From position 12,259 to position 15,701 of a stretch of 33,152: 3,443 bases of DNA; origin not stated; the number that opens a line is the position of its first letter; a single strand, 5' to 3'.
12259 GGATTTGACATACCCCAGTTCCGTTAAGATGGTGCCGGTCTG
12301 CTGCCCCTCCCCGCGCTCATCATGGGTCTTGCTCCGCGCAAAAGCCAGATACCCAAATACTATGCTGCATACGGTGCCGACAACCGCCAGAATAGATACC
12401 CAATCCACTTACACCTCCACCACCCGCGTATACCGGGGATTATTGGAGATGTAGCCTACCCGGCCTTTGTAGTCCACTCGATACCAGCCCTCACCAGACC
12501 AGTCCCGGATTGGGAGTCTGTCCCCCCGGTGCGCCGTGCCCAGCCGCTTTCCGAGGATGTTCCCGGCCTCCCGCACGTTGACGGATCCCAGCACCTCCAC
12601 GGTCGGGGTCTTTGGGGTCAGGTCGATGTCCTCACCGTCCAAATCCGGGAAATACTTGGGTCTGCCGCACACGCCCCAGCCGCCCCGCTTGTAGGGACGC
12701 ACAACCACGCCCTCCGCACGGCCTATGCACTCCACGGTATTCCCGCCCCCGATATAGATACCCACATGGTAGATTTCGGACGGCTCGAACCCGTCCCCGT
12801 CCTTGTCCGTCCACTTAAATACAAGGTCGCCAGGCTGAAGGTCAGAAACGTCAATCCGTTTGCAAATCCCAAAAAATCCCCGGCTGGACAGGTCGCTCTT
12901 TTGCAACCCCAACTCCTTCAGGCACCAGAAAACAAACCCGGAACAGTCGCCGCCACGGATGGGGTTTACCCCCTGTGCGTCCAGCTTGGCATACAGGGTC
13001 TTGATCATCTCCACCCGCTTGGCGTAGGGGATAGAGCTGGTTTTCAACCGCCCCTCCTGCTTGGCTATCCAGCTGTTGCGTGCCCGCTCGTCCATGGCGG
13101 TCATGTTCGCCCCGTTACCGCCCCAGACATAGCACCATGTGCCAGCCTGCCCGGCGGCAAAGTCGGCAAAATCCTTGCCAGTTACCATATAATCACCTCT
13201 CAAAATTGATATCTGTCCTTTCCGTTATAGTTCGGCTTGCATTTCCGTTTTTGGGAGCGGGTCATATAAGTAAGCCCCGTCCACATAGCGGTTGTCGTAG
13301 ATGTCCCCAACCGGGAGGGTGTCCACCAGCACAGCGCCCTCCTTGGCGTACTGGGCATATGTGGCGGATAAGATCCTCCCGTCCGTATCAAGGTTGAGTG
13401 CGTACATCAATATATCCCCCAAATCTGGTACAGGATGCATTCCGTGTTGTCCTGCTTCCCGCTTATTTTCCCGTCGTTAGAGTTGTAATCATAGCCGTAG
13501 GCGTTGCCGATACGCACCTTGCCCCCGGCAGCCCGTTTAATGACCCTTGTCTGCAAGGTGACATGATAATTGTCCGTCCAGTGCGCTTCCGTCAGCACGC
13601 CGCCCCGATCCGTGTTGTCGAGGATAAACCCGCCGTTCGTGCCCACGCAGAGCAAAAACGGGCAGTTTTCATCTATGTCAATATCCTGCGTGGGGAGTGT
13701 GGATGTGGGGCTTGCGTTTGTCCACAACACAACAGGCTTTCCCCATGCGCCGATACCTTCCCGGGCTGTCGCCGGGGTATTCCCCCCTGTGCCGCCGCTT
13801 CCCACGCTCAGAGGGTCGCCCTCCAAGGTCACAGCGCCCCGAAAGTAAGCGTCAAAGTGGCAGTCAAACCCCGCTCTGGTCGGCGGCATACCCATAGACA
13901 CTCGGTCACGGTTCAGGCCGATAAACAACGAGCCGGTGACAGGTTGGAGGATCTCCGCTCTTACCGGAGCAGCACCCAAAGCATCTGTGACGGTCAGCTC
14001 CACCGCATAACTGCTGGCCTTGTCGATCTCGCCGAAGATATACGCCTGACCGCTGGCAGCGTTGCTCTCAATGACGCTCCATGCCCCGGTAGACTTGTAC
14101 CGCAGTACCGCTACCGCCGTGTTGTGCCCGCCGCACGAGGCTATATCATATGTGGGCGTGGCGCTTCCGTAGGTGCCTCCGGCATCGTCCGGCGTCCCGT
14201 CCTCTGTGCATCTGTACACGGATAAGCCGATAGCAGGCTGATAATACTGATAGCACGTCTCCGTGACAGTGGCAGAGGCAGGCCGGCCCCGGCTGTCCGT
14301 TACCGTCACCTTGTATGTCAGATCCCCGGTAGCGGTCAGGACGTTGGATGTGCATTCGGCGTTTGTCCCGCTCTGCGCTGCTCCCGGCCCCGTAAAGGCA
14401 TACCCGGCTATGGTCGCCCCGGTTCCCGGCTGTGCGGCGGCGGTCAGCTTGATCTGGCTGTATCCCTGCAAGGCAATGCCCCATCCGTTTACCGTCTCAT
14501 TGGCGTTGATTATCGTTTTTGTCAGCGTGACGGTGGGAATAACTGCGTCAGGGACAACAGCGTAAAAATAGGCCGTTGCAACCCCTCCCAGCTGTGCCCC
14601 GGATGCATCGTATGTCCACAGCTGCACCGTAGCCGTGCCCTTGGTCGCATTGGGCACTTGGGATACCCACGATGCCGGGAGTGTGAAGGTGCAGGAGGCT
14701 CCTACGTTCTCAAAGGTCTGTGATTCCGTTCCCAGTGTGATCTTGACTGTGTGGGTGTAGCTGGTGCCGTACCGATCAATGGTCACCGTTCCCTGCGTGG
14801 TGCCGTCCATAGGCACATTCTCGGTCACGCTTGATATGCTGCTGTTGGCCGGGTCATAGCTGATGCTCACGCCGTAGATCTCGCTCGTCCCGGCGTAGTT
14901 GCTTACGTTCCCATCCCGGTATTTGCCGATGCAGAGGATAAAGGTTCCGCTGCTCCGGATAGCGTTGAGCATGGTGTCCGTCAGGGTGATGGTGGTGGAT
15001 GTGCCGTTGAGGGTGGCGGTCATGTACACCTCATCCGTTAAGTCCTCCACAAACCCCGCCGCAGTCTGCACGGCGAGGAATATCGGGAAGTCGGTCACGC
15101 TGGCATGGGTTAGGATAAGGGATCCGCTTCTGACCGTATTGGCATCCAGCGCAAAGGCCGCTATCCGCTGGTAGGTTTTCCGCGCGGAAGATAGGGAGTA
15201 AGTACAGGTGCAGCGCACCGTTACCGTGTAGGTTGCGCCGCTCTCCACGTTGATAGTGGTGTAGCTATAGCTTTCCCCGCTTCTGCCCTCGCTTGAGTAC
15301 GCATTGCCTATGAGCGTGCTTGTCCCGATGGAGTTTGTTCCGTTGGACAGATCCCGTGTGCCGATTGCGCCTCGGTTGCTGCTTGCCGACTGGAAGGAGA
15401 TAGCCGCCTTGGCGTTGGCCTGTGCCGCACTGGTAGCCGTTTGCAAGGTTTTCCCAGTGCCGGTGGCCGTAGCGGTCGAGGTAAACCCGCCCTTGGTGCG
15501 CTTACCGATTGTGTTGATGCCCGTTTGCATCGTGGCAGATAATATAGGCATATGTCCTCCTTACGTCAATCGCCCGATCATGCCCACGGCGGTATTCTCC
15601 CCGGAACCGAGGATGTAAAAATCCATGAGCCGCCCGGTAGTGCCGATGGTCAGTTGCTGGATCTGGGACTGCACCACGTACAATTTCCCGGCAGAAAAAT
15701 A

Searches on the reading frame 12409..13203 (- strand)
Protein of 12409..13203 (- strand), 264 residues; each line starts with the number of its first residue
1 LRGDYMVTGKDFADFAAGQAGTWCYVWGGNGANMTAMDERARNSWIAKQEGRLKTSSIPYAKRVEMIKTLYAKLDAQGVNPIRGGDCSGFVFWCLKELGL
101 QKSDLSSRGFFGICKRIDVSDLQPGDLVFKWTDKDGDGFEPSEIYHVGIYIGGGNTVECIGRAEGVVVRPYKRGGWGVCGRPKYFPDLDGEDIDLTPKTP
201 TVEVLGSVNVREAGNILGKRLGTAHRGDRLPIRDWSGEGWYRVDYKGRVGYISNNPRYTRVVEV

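Call 64: search_protein_families(library=pfam, proteins=[window:12409-13203:-], max_evalue=0.01)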
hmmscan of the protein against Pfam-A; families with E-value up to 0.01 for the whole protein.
window:12409-13203:- (264 aa): 2 families
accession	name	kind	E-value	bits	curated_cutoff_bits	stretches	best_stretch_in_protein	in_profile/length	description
PF00877.26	NLPC_P60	-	1e-10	41.9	23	1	83-176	12-96/105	NlpC/P60 family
PF08239.17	SH3_3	-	2.6e-08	34.3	27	1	207-254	2-50/54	Bacterial SH3 domain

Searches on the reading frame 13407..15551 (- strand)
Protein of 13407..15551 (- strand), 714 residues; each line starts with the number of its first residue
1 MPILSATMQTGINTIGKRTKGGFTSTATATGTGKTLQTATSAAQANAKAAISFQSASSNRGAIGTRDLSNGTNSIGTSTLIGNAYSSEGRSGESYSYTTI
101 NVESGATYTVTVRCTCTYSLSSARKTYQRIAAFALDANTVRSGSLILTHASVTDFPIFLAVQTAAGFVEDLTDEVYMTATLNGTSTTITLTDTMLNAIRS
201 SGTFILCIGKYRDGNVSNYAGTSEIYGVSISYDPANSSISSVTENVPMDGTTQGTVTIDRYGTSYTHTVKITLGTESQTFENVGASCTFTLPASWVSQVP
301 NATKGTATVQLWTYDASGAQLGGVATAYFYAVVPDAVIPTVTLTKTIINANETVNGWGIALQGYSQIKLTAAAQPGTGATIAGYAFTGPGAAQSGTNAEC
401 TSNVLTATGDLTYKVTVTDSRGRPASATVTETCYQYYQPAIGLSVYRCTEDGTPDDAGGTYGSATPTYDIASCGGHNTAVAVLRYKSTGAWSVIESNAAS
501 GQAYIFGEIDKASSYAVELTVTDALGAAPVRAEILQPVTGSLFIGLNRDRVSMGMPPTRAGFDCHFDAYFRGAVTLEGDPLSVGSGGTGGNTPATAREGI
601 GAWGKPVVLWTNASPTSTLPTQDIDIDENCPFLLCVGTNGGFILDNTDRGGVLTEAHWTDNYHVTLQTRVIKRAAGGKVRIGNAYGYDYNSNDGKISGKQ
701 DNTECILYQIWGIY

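Call 64: search_protein_families(library=pfam, proteins=[window:13407-15551:-], max_evalue=0.01)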
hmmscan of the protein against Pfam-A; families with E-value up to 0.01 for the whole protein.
window:13407-15551:- (714 aa): 1 family
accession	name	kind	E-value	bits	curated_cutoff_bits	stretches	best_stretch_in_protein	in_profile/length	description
PF05895.17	DUF859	-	1.3e-22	80.6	28.8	1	240-450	128-341/626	Siphovirus protein of unknown function (DUF859)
